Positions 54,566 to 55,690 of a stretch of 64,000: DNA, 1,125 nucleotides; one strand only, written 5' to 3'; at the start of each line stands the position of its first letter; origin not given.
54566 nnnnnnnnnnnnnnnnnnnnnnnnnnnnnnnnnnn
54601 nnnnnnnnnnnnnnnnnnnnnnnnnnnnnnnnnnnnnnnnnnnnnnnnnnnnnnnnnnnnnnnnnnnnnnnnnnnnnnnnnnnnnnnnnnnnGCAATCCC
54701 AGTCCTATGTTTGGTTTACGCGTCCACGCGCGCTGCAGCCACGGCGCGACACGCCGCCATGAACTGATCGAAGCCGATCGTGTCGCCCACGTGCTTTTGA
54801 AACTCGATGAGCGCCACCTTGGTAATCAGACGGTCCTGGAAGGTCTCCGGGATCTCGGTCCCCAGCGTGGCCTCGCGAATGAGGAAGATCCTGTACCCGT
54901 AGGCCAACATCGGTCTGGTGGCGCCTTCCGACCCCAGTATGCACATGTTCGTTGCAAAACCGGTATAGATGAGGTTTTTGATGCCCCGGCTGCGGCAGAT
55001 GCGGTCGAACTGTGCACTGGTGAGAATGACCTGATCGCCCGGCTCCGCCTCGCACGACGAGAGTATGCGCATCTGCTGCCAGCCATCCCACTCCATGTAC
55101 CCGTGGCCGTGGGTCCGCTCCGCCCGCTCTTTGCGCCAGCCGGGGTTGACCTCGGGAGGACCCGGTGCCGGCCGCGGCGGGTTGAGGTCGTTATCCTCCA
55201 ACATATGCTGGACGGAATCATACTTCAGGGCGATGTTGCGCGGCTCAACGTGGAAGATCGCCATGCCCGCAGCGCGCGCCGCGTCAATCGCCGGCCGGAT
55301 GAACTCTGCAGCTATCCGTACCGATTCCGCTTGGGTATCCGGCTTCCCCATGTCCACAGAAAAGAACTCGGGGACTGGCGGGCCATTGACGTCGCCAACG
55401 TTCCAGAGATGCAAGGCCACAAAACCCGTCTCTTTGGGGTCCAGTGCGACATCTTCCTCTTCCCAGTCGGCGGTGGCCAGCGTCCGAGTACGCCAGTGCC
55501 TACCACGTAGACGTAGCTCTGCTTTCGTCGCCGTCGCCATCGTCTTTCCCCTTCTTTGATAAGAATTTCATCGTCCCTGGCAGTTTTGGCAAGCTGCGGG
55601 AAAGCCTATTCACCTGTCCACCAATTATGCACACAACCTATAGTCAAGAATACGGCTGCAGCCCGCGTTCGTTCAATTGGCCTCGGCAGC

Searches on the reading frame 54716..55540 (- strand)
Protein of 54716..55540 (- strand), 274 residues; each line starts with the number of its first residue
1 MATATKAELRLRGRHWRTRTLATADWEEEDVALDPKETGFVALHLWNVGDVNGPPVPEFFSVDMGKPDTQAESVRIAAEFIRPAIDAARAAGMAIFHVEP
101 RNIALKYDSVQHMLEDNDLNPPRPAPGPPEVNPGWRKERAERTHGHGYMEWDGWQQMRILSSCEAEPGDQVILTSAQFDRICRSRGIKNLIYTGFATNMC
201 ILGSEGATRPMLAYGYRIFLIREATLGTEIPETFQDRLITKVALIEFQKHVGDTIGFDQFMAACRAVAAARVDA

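Call 22: find_homologous_proteins(query=window:54716-55540:-)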
Query window:54716-55540:- (274 aa): 100 proteins with E <= 0.001 among 4763 candidates.
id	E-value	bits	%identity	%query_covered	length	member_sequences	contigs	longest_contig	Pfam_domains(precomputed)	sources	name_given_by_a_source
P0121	1.1e-185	633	100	100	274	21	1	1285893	PF00857.27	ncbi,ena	-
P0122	4.0e-172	589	92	95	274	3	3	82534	PF00857.27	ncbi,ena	-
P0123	3.8e-166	569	91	94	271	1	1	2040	PF00857.27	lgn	-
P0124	1.0e-164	565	89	95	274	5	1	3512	PF00857.27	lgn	-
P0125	1.2e-157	541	86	99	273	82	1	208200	PF00857.27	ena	-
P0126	1.1e-136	473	76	95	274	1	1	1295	PF00857.27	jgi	-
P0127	2.1e-129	449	71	95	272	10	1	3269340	PF00857.27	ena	-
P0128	2.1e-123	429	71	99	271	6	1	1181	PF00857.27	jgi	-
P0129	8.2e-123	427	68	99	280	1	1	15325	PF00857.27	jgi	-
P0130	2.1e-121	423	68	99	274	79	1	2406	PF00857.27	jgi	jgi:nicotinamidase-related amidase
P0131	2.3e-121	422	68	99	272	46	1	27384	PF00857.27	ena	-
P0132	2.3e-121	422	68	97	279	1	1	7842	PF00857.27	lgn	-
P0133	4.9e-121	421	69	99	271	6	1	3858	PF00857.27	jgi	jgi:nicotinamidase-related amidase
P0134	1.3e-120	420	68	97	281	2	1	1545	PF00857.27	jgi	jgi:nicotinamidase-related amidase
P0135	1.8e-120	420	69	99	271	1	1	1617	PF00857.27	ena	-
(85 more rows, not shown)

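Call 23: find_encoding_contigs(protein=P0121, flank=10000, max_places=5)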
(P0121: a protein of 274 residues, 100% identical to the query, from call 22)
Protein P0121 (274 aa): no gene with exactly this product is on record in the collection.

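Call 24: find_encoding_contigs(protein=P0122, flank=10000, max_places=5)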
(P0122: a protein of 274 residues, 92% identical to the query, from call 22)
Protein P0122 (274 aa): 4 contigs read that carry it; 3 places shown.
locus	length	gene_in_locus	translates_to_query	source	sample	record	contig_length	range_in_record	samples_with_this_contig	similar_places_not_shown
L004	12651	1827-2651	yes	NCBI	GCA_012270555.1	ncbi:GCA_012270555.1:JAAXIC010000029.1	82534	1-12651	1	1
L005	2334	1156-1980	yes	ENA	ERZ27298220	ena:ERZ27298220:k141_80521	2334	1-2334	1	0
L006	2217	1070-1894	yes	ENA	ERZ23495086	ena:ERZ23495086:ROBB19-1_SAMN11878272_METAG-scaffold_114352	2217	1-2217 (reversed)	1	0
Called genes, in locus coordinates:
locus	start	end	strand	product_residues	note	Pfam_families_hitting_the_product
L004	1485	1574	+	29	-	-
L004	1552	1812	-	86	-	-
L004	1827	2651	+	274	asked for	PF00857:Isochorismatase (faint)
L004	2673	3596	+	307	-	PF01522:Polysacc_deac_1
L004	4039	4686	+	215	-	PF13489:Methyltransf_23, PF02353:CMAS, PF01209:Ubie_methyltran, PF06325:PrmA (weak), PF13847:Methyltransf_31, PF08241:Methyltransf_11, PF08242:Methyltransf_12, PF13649:Methyltransf_25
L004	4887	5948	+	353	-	PF02574:S-methyl_trans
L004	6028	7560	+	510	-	PF00070:Pyr_redox (faint), PF00890:FAD_binding_2 (weak), PF01134:GIDA (weak), PF01262:AlaDh_PNT_C (faint), PF01266:DAO (weak), PF07992:Pyr_redox_2, PF12831:FAD_oxidored (weak), PF13450:NAD_binding_8 (faint), +2 more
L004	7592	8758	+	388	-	PF00890:FAD_binding_2, PF01266:DAO, PF01494:FAD_binding_3 (weak), PF01946:Thi4 (weak), PF03486:HI0933_like (faint), PF07992:Pyr_redox_2 (faint), PF13450:NAD_binding_8, PF01593:Amino_oxidase (faint)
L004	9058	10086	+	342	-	PF03235:GmrSD_N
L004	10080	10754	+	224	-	PF07510:GmrSD_C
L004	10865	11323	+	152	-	PF00583:Acetyltransf_1, PF13673:Acetyltransf_10 (weak), PF13508:Acetyltransf_7, PF08445:FR47 (faint)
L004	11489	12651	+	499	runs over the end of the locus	PF22848:ASD1_dom, PF06964:Alpha-L-AF_C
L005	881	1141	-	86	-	-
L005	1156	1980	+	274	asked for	PF00857:Isochorismatase (faint)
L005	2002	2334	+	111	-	?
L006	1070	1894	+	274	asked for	PF00857:Isochorismatase (faint)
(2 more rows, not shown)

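Call 25: find_encoding_contigs(protein=P0125, flank=10000, max_places=5)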
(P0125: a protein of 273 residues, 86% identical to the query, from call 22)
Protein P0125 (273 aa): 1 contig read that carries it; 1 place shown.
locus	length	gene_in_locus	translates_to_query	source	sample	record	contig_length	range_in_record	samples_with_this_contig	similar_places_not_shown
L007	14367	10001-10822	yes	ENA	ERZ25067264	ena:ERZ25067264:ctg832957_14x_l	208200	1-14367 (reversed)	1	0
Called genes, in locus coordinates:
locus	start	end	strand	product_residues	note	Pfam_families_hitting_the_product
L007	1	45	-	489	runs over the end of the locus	PF00176:SNF2-rel_dom, PF00271:Helicase_C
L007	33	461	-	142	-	-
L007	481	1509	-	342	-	-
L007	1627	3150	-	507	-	PF13589:HATPase_c_3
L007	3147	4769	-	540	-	-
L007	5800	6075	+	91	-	-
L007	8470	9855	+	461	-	PF01547:SBP_bac_1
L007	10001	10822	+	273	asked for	PF00857:Isochorismatase (faint)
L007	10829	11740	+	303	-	PF01522:Polysacc_deac_1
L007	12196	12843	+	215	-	PF13489:Methyltransf_23, PF02353:CMAS, PF01209:Ubie_methyltran, PF13847:Methyltransf_31, PF08241:Methyltransf_11, PF08242:Methyltransf_12, PF13649:Methyltransf_25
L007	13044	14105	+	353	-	PF02574:S-methyl_trans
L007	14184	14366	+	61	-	?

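Call 45: search_protein_families(library=pfam, proteins=[L007:3147-4976:-, L007:1627-3150:-, L007:481-1509:-], max_evalue=0.01)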
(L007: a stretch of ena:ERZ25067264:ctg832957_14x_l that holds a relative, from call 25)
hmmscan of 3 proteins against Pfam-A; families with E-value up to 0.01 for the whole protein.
L007:3147-4976:- (609 aa): 0 families

L007:1627-3150:- (507 aa): 2 families
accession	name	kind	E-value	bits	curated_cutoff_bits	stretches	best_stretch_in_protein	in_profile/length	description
PF13589.12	HATPase_c_3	-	1.9e-10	41.4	25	1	40-139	9-107/137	Histidine kinase-, DNA gyrase B-, and HSP90-like ATPase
PF02518.31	HATPase_c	-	0.0017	19.2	26.4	1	37-91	9-59/111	Histidine kinase-, DNA gyrase B-, and HSP90-like ATPase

L007:481-1509:- (342 aa): 1 family
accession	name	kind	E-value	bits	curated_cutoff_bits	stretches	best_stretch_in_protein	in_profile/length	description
PF02195.25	ParB_N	-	0.00011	22.5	26.3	1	58-125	26-85/95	ParB N-terminal domain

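Call 57: search_protein_families(library=padloc, proteins=[L007:3147-4976:-, L007:1627-3150:-], max_evalue=0.01)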
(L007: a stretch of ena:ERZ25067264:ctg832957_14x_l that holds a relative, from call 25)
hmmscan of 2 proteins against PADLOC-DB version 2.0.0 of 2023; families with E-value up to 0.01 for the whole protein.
L007:3147-4976:- (609 aa): 0 families

L007:1627-3150:- (507 aa): 1 family
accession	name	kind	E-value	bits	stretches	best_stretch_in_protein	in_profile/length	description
PDLC03964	TmtA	-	0.0095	11.9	0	40-99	52-107/1538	-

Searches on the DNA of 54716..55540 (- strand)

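Call 26: search_rna_families(sources=[L007, L004], threshold=gathering)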
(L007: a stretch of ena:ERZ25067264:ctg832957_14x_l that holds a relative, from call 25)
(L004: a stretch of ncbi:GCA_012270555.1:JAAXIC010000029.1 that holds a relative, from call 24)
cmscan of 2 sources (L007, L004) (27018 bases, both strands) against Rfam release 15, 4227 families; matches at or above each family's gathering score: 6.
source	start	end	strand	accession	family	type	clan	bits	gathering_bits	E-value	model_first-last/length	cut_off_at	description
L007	5874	7405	-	RF00177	SSU_rRNA_bacteria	Gene; rRNA;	CL00111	1440.7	50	0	1-1533/1533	no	Bacterial small subunit ribosomal RNA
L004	1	648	-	RF00177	SSU_rRNA_bacteria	Gene; rRNA;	CL00111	481.1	50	4.3e-150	1-689/1533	3'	Bacterial small subunit ribosomal RNA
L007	5296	5369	-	RF00005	tRNA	Gene; tRNA;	CL00001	69.5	29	1.8e-13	1-71/71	no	tRNA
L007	5007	5079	-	RF00005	tRNA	Gene; tRNA;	CL00001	69.4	29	1.9e-13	1-71/71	no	tRNA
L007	11952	12025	+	RF00005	tRNA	Gene; tRNA;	CL00001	66.4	29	1.3e-12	1-71/71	no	tRNA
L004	3798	3871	+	RF00005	tRNA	Gene; tRNA;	CL00001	66.4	29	1.3e-12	1-71/71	no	tRNA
